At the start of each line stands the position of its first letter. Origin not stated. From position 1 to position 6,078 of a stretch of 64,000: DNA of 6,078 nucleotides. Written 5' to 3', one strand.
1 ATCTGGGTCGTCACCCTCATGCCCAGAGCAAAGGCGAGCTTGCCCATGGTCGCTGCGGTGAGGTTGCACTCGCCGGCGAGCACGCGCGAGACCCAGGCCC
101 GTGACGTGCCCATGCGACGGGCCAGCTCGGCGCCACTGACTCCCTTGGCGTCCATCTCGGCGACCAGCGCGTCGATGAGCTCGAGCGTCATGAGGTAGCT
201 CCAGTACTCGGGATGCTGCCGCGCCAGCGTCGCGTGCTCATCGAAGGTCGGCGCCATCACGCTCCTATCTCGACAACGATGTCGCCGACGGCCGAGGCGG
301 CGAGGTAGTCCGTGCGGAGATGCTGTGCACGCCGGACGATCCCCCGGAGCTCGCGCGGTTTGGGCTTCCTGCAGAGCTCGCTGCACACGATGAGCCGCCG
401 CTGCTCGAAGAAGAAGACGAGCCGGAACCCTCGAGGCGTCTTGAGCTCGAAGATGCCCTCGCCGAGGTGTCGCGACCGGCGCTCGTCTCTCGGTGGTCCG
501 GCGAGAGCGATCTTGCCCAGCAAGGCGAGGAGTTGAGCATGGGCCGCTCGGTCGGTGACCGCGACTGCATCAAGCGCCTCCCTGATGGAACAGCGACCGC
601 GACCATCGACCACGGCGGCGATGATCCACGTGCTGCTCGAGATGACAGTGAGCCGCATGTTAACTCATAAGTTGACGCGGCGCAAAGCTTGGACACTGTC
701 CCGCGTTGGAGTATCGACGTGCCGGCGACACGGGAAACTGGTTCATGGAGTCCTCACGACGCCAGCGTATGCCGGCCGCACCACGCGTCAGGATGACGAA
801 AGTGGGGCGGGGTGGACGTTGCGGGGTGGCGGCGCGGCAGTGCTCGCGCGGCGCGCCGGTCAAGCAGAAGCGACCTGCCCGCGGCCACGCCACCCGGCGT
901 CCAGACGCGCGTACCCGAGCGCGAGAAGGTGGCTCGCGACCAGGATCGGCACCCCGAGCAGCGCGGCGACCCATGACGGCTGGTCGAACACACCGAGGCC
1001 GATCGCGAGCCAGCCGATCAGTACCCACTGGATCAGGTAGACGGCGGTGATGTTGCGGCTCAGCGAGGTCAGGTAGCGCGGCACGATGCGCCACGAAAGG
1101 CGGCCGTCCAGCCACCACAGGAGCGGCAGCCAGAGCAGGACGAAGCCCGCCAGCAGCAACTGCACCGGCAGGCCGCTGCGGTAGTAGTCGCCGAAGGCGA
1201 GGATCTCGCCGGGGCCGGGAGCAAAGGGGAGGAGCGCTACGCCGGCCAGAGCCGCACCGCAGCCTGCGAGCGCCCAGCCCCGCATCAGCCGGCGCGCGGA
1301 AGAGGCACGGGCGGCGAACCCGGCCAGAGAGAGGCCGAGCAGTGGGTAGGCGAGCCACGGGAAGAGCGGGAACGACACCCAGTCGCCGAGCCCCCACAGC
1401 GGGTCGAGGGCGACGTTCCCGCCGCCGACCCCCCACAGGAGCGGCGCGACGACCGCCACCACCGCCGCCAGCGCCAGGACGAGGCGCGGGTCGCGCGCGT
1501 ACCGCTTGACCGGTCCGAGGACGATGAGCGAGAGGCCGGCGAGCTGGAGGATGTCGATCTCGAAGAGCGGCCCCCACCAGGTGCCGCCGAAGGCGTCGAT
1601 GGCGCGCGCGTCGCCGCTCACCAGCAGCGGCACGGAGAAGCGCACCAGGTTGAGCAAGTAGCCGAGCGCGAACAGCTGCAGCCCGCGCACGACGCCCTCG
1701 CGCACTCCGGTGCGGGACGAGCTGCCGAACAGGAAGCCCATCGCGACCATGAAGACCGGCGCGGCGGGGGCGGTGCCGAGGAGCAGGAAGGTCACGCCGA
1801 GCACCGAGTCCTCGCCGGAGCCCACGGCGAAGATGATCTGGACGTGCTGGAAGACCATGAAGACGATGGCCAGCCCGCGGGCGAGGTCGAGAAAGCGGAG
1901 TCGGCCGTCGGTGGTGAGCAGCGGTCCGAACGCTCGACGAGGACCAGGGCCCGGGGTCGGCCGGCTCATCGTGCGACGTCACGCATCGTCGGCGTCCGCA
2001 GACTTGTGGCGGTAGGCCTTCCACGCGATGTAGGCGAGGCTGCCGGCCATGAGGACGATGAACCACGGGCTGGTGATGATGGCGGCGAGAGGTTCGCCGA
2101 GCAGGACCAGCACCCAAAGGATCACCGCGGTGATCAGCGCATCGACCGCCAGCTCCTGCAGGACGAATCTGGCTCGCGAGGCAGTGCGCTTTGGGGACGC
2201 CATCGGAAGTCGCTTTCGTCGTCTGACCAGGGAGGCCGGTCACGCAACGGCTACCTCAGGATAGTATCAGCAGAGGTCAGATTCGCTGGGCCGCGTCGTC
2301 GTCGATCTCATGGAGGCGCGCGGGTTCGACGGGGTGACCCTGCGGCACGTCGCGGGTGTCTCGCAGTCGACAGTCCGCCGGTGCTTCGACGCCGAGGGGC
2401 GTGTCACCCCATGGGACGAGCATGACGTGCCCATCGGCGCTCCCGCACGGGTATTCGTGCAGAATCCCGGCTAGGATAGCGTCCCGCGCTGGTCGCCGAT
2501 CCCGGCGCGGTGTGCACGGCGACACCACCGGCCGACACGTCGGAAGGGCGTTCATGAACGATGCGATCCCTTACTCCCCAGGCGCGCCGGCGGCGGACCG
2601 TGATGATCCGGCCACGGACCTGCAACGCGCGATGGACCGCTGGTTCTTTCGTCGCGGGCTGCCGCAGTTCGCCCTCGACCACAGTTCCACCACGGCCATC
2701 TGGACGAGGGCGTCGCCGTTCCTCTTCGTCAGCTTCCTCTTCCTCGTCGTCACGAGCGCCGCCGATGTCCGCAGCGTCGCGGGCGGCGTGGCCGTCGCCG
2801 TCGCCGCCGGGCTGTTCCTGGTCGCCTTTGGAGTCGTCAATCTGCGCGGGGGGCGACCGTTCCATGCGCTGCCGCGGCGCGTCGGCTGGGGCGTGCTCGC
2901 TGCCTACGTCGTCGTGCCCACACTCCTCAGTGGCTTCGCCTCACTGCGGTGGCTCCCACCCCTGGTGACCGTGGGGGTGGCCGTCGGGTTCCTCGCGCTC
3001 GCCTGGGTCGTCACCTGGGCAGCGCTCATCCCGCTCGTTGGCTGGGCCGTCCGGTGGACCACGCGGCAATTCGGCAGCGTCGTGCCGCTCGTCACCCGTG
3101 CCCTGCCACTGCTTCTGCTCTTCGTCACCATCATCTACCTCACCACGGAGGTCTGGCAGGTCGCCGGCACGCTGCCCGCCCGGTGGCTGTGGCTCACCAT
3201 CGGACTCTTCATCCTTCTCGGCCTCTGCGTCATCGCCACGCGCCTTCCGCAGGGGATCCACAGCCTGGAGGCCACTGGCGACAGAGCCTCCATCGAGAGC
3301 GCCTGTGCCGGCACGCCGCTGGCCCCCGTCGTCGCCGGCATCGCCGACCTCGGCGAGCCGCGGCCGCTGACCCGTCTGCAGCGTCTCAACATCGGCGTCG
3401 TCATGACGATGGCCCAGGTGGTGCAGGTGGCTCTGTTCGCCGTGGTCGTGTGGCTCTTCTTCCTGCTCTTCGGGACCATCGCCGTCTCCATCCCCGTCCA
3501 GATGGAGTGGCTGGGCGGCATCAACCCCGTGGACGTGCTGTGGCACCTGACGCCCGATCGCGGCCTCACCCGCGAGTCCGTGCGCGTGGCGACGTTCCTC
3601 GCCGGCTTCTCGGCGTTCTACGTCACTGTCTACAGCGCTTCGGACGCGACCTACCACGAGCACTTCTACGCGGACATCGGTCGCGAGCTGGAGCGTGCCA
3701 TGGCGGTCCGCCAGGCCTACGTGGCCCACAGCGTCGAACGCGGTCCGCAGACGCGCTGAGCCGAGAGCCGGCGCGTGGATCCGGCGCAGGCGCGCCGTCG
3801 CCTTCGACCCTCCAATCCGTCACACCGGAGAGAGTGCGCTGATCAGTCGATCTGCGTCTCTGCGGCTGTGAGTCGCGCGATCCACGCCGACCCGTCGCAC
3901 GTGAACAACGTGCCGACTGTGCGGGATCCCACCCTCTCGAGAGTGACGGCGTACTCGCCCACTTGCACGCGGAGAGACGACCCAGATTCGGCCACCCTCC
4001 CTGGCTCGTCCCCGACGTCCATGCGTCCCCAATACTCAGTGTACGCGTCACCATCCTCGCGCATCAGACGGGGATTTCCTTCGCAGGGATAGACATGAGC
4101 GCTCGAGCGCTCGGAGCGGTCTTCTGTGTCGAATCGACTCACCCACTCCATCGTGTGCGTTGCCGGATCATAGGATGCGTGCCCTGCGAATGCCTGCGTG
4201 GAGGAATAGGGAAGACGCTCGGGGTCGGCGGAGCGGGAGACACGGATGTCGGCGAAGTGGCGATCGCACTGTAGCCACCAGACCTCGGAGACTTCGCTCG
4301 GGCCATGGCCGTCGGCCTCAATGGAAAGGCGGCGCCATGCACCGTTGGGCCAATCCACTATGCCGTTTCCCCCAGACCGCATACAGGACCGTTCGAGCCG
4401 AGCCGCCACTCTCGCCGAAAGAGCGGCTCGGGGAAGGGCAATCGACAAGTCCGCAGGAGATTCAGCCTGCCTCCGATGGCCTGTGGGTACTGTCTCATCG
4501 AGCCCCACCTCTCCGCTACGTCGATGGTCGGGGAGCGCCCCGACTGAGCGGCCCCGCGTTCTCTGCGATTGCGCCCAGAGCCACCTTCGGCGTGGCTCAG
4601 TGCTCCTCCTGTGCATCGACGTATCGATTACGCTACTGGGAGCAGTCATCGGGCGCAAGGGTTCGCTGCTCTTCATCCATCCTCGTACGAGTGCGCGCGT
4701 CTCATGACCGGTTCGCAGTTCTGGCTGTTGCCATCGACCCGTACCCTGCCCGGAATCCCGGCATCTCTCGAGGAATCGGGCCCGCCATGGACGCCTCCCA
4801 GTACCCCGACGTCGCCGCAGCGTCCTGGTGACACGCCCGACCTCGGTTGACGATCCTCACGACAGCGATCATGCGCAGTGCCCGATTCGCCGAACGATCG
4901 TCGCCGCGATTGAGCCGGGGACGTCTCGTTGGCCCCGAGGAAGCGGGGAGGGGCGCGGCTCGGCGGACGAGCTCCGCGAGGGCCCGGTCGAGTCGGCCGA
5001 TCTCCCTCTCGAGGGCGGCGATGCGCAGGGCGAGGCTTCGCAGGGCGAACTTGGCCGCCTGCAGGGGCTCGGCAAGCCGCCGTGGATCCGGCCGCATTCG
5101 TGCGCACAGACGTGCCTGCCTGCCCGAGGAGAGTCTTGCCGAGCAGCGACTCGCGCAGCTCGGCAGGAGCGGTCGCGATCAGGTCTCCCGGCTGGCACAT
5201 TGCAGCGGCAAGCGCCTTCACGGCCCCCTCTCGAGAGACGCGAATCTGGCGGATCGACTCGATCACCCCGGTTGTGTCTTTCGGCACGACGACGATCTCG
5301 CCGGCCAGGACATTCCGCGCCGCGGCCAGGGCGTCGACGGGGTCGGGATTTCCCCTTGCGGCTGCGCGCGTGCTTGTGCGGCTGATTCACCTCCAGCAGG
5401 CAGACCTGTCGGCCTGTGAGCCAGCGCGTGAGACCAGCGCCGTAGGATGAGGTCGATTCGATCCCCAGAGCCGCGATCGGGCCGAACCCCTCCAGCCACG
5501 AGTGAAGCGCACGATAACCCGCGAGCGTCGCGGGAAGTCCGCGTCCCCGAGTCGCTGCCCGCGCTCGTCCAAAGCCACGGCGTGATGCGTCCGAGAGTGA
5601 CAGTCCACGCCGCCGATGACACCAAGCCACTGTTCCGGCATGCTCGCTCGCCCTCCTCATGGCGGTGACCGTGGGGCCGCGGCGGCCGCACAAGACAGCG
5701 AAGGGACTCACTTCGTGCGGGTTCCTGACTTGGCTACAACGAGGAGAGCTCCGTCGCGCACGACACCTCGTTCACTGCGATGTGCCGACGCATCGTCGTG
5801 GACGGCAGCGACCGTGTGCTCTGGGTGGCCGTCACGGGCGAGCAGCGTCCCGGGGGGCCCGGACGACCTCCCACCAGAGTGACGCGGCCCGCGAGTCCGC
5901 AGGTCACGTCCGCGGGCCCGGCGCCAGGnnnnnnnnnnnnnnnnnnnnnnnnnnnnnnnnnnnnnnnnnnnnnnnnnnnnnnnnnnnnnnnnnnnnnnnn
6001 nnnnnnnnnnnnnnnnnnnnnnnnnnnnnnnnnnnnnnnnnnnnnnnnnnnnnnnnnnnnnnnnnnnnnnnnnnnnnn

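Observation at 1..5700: Accessory patch upstream of dnaE: TA pair, membrane proteins, orphan ORF, lower-GC stretch and decayed IS110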

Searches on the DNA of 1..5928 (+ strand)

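Call 86: search_dna_similar(query=window:1-5928:+, collection=plasmids, mode=distant, max_rows=8)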
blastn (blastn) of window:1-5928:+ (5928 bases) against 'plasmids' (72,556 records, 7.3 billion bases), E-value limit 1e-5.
No match.

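Call 87: search_dna_similar(query=window:1-5928:+, collection=phages, mode=distant, max_rows=8)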
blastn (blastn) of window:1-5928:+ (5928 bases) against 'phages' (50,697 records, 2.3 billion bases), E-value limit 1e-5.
No match.
